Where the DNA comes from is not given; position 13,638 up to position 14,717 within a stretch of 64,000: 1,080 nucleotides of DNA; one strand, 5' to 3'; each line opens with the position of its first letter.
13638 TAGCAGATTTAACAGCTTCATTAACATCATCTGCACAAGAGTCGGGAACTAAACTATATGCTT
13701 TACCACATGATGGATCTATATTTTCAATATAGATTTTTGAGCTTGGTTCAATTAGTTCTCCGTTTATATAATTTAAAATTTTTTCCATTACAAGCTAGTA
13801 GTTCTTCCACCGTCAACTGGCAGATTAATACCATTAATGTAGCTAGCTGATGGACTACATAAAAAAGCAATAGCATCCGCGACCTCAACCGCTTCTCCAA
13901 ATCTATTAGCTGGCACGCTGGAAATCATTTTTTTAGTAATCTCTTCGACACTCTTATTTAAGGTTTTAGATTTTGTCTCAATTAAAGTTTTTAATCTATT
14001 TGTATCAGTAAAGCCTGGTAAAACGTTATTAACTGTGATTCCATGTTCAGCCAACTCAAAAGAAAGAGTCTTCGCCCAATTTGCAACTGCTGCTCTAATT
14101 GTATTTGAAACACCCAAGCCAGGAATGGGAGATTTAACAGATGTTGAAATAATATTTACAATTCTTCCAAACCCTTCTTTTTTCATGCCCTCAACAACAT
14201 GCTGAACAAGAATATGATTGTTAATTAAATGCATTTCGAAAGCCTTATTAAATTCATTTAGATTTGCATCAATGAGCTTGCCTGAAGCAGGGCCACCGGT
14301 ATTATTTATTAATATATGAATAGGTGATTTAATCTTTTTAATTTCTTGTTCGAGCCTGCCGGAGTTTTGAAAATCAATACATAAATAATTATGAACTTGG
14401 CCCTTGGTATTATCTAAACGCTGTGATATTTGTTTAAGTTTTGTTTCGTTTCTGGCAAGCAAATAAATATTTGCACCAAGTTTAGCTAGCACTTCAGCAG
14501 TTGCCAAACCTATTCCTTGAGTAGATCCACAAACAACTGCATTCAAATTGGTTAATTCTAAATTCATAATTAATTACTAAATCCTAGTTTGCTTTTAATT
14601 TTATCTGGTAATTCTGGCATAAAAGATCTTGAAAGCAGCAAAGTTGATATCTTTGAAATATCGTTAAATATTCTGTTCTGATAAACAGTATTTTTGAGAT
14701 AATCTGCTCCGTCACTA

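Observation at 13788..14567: Atypical SDR in the kynurenine operon: candidate for the unassigned 2-aminomuconate/4-oxalocrotonate to 2-oxoadipate reductase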

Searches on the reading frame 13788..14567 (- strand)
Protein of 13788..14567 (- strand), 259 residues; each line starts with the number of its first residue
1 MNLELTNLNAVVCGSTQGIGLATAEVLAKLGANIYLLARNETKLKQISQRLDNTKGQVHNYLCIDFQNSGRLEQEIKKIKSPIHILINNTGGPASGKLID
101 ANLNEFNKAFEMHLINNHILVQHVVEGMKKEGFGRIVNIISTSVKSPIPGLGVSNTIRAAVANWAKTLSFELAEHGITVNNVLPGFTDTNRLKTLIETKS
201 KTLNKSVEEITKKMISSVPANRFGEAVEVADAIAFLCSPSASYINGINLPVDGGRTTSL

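Call 3: search_protein_families(library=ncbifam, proteins=[window:13788-14567:-], max_evalue=0.00001)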
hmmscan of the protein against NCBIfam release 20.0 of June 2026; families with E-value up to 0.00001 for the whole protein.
window:13788-14567:- (259 aa): 212 families (the best 25 are shown)
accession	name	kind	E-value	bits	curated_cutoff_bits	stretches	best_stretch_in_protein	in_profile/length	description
NF006212.0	PRK08339.1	equivalog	1.7e-54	185.2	339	1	4-258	5-261/263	short chain dehydrogenase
NF005559.1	PRK07231.1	subfamily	1.4e-47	162.3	215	1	5-256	2-248/249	glucose 1-dehydrogenase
NF004779.0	PRK06125.1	subfamily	6.2e-45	153.7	261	1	1-257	1-255/259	short-chain dehydrogenase/reductase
NF009466.0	PRK12826.1-2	subfamily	1.1e-43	149.5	222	1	7-257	3-246/248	3-oxoacyl-ACP reductase FabG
TIGR01963.1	PHB_DH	subfamily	3.8e-40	137.8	307.05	1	10-256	4-253/255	3-hydroxybutyrate dehydrogenase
NF006693.0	PRK09242.1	equivalog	8.8e-40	136.5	328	1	4-255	7-253/258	SDR family oxidoreductase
NF004198.0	PRK05653.1-3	equivalog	1.5e-39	135.9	296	1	5-256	5-247/248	3-oxoacyl-ACP reductase FabG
TIGR01830.1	3oxo_ACP_reduc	equivalog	2.1e-39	135.6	297.75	1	10-254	1-237/239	3-oxoacyl-[acyl-carrier-protein] reductase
NF052558.1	MBtsdlDhBudC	equivalog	2.9e-39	135.1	270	1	9-258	5-244/250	meso-2,3-butanediol dehydrogenase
NF047420.2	EF_P_mod_YmfI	equivalog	1.1e-38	133.4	238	1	10-254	2-234/236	elongation factor P 5-aminopentanone reductase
NF009093.0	PRK12429.1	subfamily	2.1e-38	132.1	258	1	5-256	3-257/259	3-hydroxybutyrate dehydrogenase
NF004778.0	PRK06124.1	equivalog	5e-38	130.9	303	1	4-257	8-254/256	SDR family oxidoreductase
NF005446.0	PRK07035.1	equivalog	8.1e-38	130.1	373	1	3-256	7-254/255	SDR family oxidoreductase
NF004197.0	PRK05653.1-1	equivalog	6.7e-37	127.4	332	1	1-256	1-247/249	3-oxoacyl-ACP reductase FabG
NF009464.0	PRK12824.1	subfamily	1.4e-36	126.4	269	1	10-255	5-242/245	3-oxoacyl-ACP reductase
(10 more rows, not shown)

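Call 4: search_protein_families(library=pfam, proteins=[window:13788-14567:-], max_evalue=0.00001)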
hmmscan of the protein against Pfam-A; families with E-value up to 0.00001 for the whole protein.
window:13788-14567:- (259 aa): 2 families
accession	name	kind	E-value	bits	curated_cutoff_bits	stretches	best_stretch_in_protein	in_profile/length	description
PF13561.12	adh_short_C2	-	9.1e-40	137.1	27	1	16-255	5-235/236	Enoyl-(Acyl carrier protein) reductase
PF00106.31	adh_short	-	8.1e-35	120.5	26.6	1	10-197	3-192/195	short chain dehydrogenase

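Call 5: search_solved_structures(query=window:13788-14567:-, show_alignments=4, max_evalue=1e-20)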
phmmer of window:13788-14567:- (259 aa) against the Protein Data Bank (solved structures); distinct sequences matched with E-value up to 1e-20: 93 (the best 60 are shown).
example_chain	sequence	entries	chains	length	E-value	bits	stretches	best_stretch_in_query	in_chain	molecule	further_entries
5va8_A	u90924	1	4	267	9.1e-44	153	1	1-255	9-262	Short-chain dehydrogenase/reductase SDR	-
5vps_A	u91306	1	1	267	1.2e-42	149.4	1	2-255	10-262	Short-chain dehydrogenase/reductase SDR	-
5idx_A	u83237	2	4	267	1.6e-40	142.4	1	2-255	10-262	Short-chain dehydrogenase/reductase SDR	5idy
1o5i_A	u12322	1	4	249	5.6e-40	140.6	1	4-255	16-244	3-oxoacyl-(acyl carrier protein) reductase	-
2z1n_A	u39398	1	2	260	3.3e-39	138.1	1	5-255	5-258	dehydrogenase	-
6jh7_A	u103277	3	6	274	5.2e-37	130.9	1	1-258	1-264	Short chain dehydrogenase family protein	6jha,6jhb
5ff9_A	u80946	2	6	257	4.4e-31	111.5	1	6-257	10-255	Noroxomaritidine/Norcraugsodine Reductase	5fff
5feu_A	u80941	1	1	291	6.9e-31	110.9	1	6-257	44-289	Noroxomaritidine/Norcraugsodine Reductase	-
4wjz_A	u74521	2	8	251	5.5e-29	104.6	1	7-255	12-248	3-oxoacyl-[acyl-carrier-protein] reductase FabG | 3-oxoacyl-[acyl-carrier protein] reductase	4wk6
5end_A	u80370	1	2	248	7.8e-29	104.1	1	7-255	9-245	3-oxoacyl-[acyl-carrier-protein] reductase FabG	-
9fe6_A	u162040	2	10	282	9.7e-29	103.8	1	5-255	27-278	SDR family oxidoreductase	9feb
3op4_A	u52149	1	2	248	1.3e-28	103.4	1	7-255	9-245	3-oxoacyl-[acyl-carrier protein] reductase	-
6y4d_A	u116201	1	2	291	1.3e-28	103.4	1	6-257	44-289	short-chain dehydrogenase/reductase (SDR)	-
3rro_A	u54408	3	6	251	1.3e-28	103.4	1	7-255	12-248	3-ketoacyl-(acyl-carrier-protein) reductase | 3-oxoacyl-[acyl-carrier protein] reductase | 3-oxoacyl-[acyl-carrier-protein] reductase FabG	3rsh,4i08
3tzc_A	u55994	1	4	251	1.4e-28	103.3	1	7-255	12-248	3-oxoacyl-[acyl-carrier protein] reductase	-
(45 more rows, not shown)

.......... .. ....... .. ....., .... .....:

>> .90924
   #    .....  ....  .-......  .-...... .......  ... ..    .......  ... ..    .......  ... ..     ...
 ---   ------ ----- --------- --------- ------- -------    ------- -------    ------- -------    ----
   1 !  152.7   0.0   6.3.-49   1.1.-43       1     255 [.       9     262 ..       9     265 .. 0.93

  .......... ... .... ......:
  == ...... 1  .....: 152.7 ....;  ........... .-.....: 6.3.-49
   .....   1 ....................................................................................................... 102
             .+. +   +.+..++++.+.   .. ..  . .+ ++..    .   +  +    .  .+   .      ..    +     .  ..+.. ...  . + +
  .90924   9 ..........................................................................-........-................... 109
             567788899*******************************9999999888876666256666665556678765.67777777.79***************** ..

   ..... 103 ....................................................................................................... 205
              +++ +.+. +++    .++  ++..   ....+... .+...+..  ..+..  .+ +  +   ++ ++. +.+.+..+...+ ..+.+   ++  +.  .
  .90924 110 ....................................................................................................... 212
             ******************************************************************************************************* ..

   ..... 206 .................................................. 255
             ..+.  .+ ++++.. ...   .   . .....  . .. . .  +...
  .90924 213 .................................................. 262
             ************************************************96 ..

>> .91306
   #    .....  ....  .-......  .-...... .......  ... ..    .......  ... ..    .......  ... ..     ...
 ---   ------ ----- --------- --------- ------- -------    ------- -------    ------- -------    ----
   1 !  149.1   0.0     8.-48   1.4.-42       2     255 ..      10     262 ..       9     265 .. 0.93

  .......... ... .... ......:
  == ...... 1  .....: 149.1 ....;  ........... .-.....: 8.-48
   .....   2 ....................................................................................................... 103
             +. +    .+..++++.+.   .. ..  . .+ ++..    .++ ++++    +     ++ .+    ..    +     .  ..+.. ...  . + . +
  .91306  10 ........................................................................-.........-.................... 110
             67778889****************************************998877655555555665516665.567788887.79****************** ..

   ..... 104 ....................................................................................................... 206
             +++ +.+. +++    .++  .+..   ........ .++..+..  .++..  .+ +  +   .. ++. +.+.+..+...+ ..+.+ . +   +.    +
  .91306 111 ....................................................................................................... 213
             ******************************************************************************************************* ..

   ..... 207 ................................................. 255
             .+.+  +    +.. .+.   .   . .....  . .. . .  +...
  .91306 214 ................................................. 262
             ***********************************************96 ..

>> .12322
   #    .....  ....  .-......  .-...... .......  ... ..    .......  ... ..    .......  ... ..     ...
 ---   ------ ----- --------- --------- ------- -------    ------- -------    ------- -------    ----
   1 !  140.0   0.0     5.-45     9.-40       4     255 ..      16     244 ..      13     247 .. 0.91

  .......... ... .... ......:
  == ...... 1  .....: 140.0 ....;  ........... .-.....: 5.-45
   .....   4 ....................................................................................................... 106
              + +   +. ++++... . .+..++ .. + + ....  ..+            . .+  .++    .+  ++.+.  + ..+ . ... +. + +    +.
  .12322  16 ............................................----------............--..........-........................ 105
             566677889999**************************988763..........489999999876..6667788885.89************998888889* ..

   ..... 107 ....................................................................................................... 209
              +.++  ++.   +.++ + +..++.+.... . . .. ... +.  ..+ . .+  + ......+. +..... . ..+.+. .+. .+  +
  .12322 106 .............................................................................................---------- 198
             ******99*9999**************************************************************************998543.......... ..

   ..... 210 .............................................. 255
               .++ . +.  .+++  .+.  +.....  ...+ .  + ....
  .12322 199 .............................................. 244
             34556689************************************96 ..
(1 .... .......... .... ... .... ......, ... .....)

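Call 6: find_homologous_proteins(query=window:13788-14567:-, max_evalue=1e-20)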
Query window:13788-14567:- (259 aa): 8000 proteins with E <= 1e-20 among 8000 candidates; the best 120 are listed.
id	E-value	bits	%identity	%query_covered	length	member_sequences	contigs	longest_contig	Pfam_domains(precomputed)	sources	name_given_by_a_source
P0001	1.6e-161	553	99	100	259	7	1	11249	PF08659.17,PF13561.13,PF23441.1,PF00106.32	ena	-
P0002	2.2e-160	550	98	100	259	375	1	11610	PF13561.13,PF00106.32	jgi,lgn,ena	-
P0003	5.8e-160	548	98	100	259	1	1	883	PF08659.17,PF13561.13,PF23441.1,PF00106.32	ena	-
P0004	1.5e-159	547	98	100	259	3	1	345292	PF13561.13,PF00106.32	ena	-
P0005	2.8e-159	546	98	100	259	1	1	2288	PF13561.13,PF23441.1,PF00106.32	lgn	-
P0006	6.2e-159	545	97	100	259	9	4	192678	PF13561.13,PF00106.32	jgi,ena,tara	tara:strand:- start:1781 stop:2560 length:780 start_codon:yes stop_codon:yes gene_type:complete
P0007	2.8e-158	543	97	100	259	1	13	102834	PF13561.13,PF23441.1,PF00106.32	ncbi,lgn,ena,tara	tara:strand:+ start:29540 stop:30319 length:780 start_codon:yes stop_codon:yes gene_type:complete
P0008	3.4e-158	542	97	100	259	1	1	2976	PF13561.13,PF23441.1,PF00106.32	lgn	-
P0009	6.7e-158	541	97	100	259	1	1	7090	PF13561.13,PF00106.32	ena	-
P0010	1.2e-157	541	97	100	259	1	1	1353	PF13561.13,PF23441.1,PF00106.32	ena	-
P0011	3.3e-156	536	95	100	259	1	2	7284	PF13561.13,PF23441.1,PF00106.32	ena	-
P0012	3.6e-156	536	95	100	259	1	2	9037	PF13561.13,PF23441.1,PF00106.32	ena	-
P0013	3.9e-156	536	96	100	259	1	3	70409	PF08659.17,PF13561.13,PF23441.1,PF00106.32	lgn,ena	-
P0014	4.6e-156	535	95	100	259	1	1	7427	PF13561.13,PF23441.1,PF00106.32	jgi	-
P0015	1.3e-155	534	95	100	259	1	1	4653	PF13561.13,PF23441.1,PF00106.32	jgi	-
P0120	3.6e-107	375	69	100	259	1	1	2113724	PF13561.13,PF00106.32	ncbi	-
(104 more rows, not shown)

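Call 17: search_protein_representatives(protein=window:13788-14567:-)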
Query: 259 residues. Proteins with E-value up to 0.001 (for the whole library): 101885; up to 1e-10: 25913; up to 1e-30: 590. The best 150 are listed.
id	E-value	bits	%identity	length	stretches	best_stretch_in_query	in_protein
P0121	4.0e-82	291.7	57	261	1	1-259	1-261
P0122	6.6e-78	277.9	55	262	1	1-257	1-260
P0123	5.2e-77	275.0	54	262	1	1-258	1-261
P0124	4.2e-75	268.7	55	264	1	1-259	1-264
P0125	5.7e-73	261.7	51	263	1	1-258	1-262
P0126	9.9e-73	261.0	50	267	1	1-256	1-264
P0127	6.2e-71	255.1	51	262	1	3-259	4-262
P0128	1.9e-69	250.2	51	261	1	1-257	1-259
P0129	8.3e-69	248.1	50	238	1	27-256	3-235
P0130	1.0e-68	247.8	49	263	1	1-259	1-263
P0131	3.0e-68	246.3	50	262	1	2-255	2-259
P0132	3.0e-68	246.3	50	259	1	1-259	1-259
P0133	1.5e-65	237.5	50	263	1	1-259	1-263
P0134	1.5e-65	237.5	49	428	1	3-256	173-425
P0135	2.2e-64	233.7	48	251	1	2-259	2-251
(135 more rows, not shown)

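Call 23: find_related_loci(query=A1, collection=genome_contigs, flank=10000)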
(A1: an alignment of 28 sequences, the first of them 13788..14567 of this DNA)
Query A1 (259 aa) in genome_contigs; peptide patterns used: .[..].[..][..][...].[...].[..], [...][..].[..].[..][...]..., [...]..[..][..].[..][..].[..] (x = any residue, [..] = any of these).
600 stretches matched a pattern (row limit reached: there are more); 597 encode a relative of the query (tblastn E <= 1e-3); the best 80 are kept; 80 distinct loci.
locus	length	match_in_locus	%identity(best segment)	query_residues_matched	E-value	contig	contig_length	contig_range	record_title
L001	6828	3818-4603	59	1-259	3e-101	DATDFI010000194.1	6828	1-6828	MAG TPA_asm: Bacteroidia bacterium isolate SMAG_U222 k141_1265135, whole genome shotgun sequence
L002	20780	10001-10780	63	1-259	6e-101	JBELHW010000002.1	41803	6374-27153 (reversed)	MAG: Cryomorphaceae bacterium isolate REMEI103_ass_metaspades_bin.50 EXTRA_NODE_1, whole genome shotgun sequence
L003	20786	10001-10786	60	1-259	8e-100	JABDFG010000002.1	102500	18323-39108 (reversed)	MAG: Bacteroidetes bacterium isolate BWOrgControl_Nextera28_MAG6 3300020967.a:Ga0206820_1005, whole genome shotgun seque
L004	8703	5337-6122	56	1-259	9e-100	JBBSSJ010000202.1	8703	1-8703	MAG: Cytophagales bacterium isolate SVL1_sbin.60 SVL1_sbin.60_K_337902_L_8703_cov_8.0000, whole genome shotgun sequence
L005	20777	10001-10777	61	1-259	6e-99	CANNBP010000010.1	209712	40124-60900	uncultured Aquimarina sp. isolate 187-3Z.fasta genome assembly, contig: NODE_10, whole genome shotgun sequence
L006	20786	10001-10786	59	1-259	8e-96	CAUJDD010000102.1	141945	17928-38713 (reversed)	MAG: Bacteroidota bacterium isolate KLAP122 genome assembly, contig: KLAP122_74845, whole genome shotgun sequence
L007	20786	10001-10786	59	1-259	1e-94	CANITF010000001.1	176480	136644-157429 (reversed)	MAG: Flavobacteriales bacterium isolate RH-15aug16-345 genome assembly, contig: RH-15aug16-C105, whole genome shotgun se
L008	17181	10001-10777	59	1-259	2e-94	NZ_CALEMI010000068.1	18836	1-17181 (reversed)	MAG: uncultured Dokdonia sp. isolate SRR5821798_bin.28_CONCOCT_v1.1_MAG ERZ651776.2687, whole genome shotgun sequence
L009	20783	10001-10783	57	1-259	5e-94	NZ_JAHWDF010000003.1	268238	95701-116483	Mesonia aestuariivivens strain JHPTF-M18 3, whole genome shotgun sequence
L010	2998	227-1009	57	1-259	2e-95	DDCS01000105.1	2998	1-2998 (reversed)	MAG TPA_asm: Flavobacteriaceae bacterium UBA2000 UBA2000_contig_135501, whole genome shotgun sequence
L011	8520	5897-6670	59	1-259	1e-93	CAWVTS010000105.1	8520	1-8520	MAG TPA_asm: uncultured Lutibacter sp. isolate ERR3589589_concoct_43 genome assembly, contig: ERZ7463021.6753, whole gen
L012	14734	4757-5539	58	1-259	1e-92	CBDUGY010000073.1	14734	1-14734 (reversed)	MAG TPA_asm: uncultured Ulvibacter sp. isolate SRR22808123_concoct_64 genome assembly, contig: ERZ25043451.2318, whole g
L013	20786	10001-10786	58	1-259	2e-92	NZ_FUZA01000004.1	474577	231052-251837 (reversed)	Dyadobacter psychrophilus strain DSM 22270, whole genome shotgun sequence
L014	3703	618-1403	55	1-259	1e-92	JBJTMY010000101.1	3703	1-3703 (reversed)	MAG: Bacteroidota bacterium isolate samp_4451_semibin_111 samp_4451_711551, whole genome shotgun sequence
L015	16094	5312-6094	56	1-259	1e-91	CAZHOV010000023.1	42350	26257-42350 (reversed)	MAG TPA_asm: uncultured Saprospiraceae bacterium isolate SRP141376_co5_439 genome assembly, contig: NODE_2021_length_423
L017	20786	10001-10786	56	1-259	3e-91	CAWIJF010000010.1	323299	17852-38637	MAG: uncultured Ignavibacteria bacterium isolate MFD04944.bin.2.51 genome assembly, contig: contig_64215, whole genome s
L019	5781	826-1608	62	1-259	1e-90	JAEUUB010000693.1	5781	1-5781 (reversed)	MAG: Cyclobacteriaceae bacterium isolate new MAG-344 k141_3737059, whole genome shotgun sequence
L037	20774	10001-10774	57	1-259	1e-88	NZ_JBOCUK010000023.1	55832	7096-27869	Tenacibaculum sp. TC6 scaffold23, whole genome shotgun sequence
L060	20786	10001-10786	58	1-259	7e-87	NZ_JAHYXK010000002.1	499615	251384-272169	Pontibacter aydingkolensis strain KACC 19255 contig2, whole genome shotgun sequence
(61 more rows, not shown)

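Call 34: search_dna_similar(query=window:13788-14567:-, collection=plasmids, mode=protein, max_evalue=1e-30, max_rows=40)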
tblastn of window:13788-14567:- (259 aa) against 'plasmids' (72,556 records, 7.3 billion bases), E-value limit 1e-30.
Records with a match: 241; places in all: 252; records where one place covers at least 80% of the query: 164.
Best place of each record, by identity: <60% 241.
By first word of the organism name: Rhizobium 89; Sinorhizobium 16; Ensifer 12; Azospirillum 9; Bradyrhizobium 8; Pantoea 8; Agrobacterium 7; Haladaptatus 5; Deinococcus 5; Rhodococcus 4; and 50 more.
By predicted mobility (MOB-suite, as given by PLSDB): non-mobilizable 158; conjugative 59; mobilizable 24.
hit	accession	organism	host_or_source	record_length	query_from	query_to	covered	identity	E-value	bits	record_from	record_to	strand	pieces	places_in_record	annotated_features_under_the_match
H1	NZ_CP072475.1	Priestia aryabhattai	mixed culture,soil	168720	1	254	98%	39.5%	3e-45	169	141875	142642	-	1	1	SDR family oxidoreductase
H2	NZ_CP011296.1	Rhodococcus erythropolis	pure culture,soil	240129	1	258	100%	37.2%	2e-41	158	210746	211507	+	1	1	SDR family oxidoreductase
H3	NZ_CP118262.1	Agrobacterium vitis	Grape,cell culture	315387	1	259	100%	36.9%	3e-40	154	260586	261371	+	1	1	SDR family oxidoreductase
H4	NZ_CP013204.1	Paenibacillus sp. IHB B 3084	single,lake sediment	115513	1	259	100%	36.9%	7e-39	186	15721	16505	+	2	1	none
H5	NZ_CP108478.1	Streptomyces mirabilis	-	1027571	1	259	100%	36.3%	2e-45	169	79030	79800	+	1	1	record has no annotation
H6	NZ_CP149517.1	Thioclava sp. GXIMD4215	pure culture,mangrove soil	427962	1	254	98%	36.9%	1e-41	158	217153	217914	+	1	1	SDR family oxidoreductase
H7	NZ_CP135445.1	Thioclava sp. FTW29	-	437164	1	254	98%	36.9%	4e-41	157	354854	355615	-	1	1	SDR family oxidoreductase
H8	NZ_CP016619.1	Microvirga ossetica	Vicia alpestris,cell culture,nodules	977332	1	259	100%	36.0%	2e-42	160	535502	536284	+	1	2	SDR family oxidoreductase | dihydrodipicolinate synthase family protein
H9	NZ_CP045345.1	Labrenzia sp. THAF187b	pure culture,Surface of a polyethylene ...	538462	1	259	100%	36.0%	7e-48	176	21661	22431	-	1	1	SDR family oxidoreductase | dihydrodipicolinate synthase family protein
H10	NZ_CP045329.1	Labrenzia sp. THAF191b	pure culture,Surface of a polyethylene ...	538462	1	259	100%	36.0%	7e-48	176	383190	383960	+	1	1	SDR family oxidoreductase | dihydrodipicolinate synthase family protein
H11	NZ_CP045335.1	Labrenzia sp. THAF191a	pure culture,Surface of a polyethylene ...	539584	1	259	100%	36.0%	7e-48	176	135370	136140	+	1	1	SDR family oxidoreductase | dihydrodipicolinate synthase family protein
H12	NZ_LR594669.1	Variovorax sp. SRS16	linuron-contaminated soil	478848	1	259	100%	35.9%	7e-43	162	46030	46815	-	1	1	SDR family oxidoreductase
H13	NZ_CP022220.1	Bradyrhizobium guangxiense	peanut,cell culture,roots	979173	1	259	100%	35.8%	3e-43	163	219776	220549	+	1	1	SDR family oxidoreductase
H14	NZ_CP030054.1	Bradyrhizobium guangzhouense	Arachis hypogaea,Microbe,nodule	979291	1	259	100%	35.8%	3e-43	163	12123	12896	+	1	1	SDR family oxidoreductase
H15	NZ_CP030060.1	Bradyrhizobium sp. CCBAU 53351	Arachis hypogaea,Microbe,nodule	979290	1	259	100%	35.8%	3e-43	163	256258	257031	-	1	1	SDR family oxidoreductase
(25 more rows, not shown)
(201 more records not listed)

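Call 35: get_annotated_region(hit=H9, flank=7000)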
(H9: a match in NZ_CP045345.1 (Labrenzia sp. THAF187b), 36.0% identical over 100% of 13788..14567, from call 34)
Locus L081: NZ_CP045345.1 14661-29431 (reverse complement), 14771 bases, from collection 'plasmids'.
description: Labrenzia sp. THAF187b plasmid pTHAF187b_a, complete sequence
organism: Labrenzia sp. THAF187b (NCBI taxid 2587864)
taxonomy: Bacteria; Pseudomonadota; Alphaproteobacteria; Hyphomicrobiales; Stappiaceae; Labrenzia; Labrenzia sp. THAF187b
host: -; source: pure culture,Surface of a polyethylene microplastic particle present in tank 6 of a marine aquarium ...; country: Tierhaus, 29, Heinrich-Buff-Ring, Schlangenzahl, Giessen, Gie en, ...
typing (MOB-suite, as given by PLSDB): non-mobilizable
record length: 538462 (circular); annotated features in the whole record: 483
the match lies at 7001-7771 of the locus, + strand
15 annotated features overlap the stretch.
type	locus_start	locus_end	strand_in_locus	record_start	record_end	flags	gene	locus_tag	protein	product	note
CDS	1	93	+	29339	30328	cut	-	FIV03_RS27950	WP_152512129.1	ABC transporter ATP-binding protein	-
CDS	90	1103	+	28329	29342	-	-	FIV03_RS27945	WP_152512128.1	dipeptide ABC transporter ATP-binding protein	GO:0015833 - peptide transport [Evidence IEA]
CDS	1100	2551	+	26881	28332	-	-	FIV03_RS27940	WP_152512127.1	ABC transporter substrate-binding protein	-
CDS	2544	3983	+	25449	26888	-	-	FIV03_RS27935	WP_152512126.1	amidohydrolase family protein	-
CDS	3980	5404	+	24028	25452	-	-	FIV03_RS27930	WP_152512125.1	amidohydrolase family protein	-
CDS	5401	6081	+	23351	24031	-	-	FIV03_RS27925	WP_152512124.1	aspartate/glutamate racemase family protein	-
CDS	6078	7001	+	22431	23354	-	-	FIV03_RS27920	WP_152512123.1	dihydrodipicolinate synthase family protein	GO:0009436 - glyoxylate catabolic process [Evidence IEA]; GO:0071704 - organic substance metabolic process [Evidence ...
CDS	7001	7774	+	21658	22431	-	-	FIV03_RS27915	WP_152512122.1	SDR family oxidoreductase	-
CDS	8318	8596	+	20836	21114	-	-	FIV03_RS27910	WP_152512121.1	hypothetical protein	-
CDS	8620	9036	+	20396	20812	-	-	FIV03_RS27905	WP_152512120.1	hypothetical protein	-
CDS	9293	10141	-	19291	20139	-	-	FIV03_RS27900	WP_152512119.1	fumarylacetoacetate hydrolase family protein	-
CDS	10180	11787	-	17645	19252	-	-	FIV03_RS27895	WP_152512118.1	GMC family oxidoreductase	-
CDS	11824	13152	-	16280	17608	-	-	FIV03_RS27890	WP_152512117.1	TRAP transporter large permease subunit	GO:0015740 - C4-dicarboxylate transport [Evidence IEA]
CDS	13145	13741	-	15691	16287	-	-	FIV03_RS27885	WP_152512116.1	TRAP transporter small permease subunit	-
CDS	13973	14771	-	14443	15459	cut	-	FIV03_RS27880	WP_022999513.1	TRAP transporter substrate-binding protein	-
